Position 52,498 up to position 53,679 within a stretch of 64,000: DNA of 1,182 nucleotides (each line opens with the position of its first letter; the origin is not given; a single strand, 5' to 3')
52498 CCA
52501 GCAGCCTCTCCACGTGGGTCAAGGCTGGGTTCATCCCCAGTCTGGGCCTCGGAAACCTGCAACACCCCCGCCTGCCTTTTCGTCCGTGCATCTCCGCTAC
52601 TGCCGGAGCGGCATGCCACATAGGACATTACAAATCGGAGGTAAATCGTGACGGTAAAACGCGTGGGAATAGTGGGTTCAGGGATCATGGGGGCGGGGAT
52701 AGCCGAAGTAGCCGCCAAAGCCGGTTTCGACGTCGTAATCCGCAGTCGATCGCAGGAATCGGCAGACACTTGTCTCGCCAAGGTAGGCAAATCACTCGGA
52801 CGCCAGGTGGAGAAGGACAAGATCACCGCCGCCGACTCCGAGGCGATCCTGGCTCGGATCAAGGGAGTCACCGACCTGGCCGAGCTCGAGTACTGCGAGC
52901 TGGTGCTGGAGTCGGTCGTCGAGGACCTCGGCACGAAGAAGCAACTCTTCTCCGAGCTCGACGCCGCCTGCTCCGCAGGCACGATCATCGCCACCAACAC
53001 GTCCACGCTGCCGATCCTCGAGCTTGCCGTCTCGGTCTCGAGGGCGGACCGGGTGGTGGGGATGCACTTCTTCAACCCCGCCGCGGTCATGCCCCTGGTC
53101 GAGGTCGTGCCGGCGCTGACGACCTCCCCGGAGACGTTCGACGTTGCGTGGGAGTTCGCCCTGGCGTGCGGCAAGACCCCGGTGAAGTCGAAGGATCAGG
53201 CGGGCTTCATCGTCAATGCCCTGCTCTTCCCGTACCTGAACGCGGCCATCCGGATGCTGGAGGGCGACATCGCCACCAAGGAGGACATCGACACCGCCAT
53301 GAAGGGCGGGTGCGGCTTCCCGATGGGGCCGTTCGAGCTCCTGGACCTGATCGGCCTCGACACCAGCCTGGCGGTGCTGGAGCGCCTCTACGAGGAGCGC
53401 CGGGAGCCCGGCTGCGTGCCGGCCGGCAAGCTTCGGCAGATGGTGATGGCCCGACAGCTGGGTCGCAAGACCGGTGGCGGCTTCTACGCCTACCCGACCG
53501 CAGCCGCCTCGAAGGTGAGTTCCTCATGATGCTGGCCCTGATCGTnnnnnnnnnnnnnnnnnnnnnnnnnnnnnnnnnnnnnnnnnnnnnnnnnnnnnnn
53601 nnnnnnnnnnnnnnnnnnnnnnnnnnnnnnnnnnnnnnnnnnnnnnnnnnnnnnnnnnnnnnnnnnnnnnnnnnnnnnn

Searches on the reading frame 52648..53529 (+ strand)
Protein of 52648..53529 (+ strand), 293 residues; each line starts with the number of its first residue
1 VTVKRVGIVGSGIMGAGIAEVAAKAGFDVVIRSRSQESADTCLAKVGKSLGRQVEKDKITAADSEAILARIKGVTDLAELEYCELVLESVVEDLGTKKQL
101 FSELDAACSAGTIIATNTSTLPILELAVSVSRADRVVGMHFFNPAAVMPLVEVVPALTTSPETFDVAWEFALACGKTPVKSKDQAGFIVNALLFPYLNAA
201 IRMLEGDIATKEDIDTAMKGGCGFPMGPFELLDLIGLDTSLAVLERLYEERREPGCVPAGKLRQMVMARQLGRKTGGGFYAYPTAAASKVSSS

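Call 51: search_protein_families(library=pfam, proteins=[window:52648-53529:+])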
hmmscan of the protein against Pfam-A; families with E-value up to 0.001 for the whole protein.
window:52648-53529:+ (293 aa): 5 families
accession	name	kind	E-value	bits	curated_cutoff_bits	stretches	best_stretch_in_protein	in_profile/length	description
PF02737.24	3HCDH_N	-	9.9e-60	202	22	1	6-183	2-179/180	3-hydroxyacyl-CoA dehydrogenase, NAD binding domain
PF00725.27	3HCDH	-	9.5e-32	109.8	22.1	1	186-282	1-97/97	3-hydroxyacyl-CoA dehydrogenase, C-terminal domain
PF03807.23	F420_oxidored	-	1e-05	26.4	21.6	1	5-66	1-62/94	NADP oxidoreductase coenzyme F420-dependent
PF03446.21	NAD_binding_2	-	1.3e-05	25.7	21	1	5-67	1-59/161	NAD binding domain of 6-phosphogluconate dehydrogenase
PF03435.24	Sacchrp_dh_NADP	-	0.00026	21.8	25.1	1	6-71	1-65/129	Saccharopine dehydrogenase NADP binding domain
